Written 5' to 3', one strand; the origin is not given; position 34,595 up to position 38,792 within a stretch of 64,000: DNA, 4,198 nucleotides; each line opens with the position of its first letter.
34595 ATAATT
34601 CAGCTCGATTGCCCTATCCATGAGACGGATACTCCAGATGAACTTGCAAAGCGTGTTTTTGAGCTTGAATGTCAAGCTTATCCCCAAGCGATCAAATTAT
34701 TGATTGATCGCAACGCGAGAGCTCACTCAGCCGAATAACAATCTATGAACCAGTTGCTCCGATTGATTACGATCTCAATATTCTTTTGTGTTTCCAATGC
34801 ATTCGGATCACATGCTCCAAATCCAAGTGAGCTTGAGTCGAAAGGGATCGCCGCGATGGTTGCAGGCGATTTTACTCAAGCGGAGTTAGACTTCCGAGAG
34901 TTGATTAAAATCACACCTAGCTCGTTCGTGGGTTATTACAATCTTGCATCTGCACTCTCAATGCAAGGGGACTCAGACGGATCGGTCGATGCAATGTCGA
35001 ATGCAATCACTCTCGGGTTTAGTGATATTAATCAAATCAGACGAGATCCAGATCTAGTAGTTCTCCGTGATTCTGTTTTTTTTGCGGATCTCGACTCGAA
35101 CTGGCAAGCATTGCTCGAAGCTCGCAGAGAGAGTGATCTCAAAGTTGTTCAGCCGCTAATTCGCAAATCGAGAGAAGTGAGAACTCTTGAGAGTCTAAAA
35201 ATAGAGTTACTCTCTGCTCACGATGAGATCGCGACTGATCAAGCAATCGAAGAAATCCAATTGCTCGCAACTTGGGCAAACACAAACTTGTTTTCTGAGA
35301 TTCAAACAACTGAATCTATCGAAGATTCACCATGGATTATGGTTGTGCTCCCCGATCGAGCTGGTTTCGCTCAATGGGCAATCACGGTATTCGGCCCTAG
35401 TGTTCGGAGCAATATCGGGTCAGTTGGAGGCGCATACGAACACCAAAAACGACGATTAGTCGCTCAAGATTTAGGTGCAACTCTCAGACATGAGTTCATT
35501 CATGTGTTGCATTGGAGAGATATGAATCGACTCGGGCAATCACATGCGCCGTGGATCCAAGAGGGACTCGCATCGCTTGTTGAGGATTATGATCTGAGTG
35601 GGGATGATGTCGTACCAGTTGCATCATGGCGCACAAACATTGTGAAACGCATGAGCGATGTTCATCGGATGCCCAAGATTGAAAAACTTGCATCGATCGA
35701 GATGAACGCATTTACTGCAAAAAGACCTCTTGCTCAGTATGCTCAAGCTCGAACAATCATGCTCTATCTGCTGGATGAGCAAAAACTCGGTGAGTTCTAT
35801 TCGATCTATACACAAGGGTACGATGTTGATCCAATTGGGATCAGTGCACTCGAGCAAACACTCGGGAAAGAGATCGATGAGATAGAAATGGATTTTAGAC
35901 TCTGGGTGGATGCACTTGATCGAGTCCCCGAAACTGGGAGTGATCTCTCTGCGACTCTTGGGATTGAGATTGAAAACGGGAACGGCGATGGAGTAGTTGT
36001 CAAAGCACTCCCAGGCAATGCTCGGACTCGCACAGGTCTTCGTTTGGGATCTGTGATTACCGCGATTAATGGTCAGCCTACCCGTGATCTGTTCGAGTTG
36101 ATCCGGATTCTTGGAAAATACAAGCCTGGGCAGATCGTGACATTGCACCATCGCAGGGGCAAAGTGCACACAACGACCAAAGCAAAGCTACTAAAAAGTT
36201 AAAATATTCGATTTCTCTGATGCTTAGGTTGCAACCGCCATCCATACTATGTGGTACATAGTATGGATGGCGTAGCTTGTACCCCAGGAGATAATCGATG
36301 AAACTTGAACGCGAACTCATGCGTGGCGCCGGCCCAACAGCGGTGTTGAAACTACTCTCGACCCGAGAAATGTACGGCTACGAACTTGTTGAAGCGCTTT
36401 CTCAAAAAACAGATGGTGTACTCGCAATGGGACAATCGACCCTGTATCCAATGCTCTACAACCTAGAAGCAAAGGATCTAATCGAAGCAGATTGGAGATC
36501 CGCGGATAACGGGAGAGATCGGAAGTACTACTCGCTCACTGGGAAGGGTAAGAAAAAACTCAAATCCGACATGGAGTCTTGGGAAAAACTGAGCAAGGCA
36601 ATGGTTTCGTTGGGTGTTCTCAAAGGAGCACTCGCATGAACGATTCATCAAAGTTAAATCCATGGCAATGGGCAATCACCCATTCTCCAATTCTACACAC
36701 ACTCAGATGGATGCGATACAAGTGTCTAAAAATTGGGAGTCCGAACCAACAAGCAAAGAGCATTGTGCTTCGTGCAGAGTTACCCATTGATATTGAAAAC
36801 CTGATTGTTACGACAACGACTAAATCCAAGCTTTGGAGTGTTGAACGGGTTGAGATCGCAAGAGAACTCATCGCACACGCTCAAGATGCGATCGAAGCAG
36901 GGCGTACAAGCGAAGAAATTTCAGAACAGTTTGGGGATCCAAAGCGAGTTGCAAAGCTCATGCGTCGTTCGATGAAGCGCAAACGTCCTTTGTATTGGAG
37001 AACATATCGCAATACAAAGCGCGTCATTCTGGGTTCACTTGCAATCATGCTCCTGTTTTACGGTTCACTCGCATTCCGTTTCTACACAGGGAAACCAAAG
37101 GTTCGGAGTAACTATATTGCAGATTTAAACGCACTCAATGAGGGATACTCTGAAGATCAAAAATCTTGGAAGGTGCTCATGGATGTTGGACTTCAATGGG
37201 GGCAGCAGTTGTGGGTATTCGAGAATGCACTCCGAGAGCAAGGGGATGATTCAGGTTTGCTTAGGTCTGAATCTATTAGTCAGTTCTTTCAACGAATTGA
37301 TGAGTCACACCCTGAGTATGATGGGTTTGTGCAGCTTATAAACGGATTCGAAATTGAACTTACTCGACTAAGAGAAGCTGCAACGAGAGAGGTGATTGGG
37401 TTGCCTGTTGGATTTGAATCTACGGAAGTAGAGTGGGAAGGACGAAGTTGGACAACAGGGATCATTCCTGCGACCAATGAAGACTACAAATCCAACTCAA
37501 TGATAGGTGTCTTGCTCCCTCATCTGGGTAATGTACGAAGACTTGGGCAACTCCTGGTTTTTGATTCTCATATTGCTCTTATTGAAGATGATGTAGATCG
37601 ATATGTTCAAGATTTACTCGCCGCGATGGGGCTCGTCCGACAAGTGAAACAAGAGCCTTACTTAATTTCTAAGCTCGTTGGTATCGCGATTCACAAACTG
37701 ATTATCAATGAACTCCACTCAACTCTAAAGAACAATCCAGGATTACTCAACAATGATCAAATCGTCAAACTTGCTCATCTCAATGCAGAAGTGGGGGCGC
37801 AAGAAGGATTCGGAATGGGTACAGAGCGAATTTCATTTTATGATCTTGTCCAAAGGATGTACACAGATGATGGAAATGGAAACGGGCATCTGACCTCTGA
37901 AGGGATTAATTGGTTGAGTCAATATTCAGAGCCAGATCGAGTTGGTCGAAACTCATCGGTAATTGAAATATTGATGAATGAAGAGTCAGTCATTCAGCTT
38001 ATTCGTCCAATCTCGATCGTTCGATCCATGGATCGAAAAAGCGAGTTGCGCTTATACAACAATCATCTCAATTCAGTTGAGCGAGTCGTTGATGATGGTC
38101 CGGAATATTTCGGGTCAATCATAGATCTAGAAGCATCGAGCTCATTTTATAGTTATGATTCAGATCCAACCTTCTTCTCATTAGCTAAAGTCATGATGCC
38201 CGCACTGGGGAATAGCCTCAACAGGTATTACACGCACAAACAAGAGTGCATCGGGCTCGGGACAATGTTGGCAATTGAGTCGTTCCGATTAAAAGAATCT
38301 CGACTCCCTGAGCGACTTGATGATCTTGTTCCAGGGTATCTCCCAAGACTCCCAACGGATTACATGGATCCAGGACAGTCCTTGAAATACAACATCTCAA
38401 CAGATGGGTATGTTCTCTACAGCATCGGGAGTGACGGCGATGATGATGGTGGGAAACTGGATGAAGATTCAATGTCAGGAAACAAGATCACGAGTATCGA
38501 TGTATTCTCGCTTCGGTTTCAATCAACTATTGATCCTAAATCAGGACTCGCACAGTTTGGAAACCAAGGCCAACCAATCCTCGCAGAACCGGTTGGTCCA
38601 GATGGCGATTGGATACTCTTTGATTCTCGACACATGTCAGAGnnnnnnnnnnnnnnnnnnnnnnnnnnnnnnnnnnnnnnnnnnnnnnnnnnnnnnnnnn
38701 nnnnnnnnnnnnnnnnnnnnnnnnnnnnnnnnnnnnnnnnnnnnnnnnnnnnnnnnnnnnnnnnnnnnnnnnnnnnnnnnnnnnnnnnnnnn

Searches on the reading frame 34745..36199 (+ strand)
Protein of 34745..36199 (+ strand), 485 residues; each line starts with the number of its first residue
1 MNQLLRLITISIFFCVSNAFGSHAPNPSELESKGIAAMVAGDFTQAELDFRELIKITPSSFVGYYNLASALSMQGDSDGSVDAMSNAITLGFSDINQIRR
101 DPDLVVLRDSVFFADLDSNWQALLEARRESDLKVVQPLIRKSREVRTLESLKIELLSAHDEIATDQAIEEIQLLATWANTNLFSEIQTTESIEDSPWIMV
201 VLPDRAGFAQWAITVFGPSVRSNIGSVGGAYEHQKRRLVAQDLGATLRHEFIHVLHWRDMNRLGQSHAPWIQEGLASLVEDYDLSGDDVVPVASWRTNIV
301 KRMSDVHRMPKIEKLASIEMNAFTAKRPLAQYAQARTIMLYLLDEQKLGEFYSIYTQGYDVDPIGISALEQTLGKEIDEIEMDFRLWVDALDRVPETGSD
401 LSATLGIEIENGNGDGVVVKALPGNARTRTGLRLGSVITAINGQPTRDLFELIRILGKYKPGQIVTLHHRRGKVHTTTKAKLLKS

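Call 17: search_protein_families(library=pfam, proteins=[window:34745-36199:+], max_evalue=0.01)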
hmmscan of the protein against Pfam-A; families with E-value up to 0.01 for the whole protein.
window:34745-36199:+ (485 aa): 7 families
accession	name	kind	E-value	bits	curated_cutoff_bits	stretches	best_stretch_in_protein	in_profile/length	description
PF13180.12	PDZ_2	-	3.3e-06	27.7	27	1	404-482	2-80/80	PDZ domain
PF07719.23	TPR_2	-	0.00012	22.4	27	0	33-59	7-33/34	Tetratricopeptide repeat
PF07607.17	DUF1570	-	0.00013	22.7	22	1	245-357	3-121/129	Protein of unknown function (DUF1570)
PF13431.12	TPR_17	-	0.00058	20.4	24.4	1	50-79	2-31/34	Tetratricopeptide repeat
PF17820.7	PDZ_6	-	0.0014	18.8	27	1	430-456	14-40/54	PDZ domain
PF12812.13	PDZ_1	-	0.0016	18.9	28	1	415-456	31-72/78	PDZ-like domain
PF00595.29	PDZ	-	0.0024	18.6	23.2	1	404-450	11-61/81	PDZ domain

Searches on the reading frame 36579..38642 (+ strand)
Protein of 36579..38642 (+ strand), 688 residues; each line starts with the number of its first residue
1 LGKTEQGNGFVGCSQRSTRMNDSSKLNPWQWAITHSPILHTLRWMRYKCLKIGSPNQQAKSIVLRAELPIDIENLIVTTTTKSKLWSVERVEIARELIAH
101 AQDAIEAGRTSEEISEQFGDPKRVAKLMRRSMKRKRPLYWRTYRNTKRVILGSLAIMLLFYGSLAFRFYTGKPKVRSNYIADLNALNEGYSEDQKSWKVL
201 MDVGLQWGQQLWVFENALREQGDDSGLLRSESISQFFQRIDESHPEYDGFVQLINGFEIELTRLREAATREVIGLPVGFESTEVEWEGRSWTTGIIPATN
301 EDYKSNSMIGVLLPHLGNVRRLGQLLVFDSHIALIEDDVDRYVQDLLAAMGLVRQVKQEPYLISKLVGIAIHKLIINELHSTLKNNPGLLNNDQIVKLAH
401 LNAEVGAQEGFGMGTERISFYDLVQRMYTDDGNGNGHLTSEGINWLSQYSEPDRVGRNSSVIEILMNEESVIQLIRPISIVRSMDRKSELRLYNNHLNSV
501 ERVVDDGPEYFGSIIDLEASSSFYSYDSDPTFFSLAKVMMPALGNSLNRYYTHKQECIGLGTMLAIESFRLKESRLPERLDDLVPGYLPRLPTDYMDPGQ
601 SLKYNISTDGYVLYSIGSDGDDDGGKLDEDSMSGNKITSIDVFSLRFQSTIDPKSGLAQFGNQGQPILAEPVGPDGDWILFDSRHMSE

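Call 17: search_protein_families(library=pfam, proteins=[window:36579-38642:+], max_evalue=0.01)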
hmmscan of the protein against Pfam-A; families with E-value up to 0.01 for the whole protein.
window:36579-38642:+ (688 aa): 1 family
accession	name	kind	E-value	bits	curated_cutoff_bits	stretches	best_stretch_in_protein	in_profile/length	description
PF22564.2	HAAS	-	5.6e-06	27.1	27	1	89-126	17-54/55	HAAS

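Call 19: search_protein_families(library=ncbifam, proteins=[window:36579-38642:+], max_evalue=0.1)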
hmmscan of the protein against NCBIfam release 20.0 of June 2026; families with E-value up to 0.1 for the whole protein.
window:36579-38642:+ (688 aa): 1 family
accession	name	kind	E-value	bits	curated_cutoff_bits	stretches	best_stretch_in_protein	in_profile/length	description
TIGR03643.1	TIGR03643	hypoth_equivalog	0.036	14.2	66.55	1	111-143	16-49/72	TIGR03643 family protein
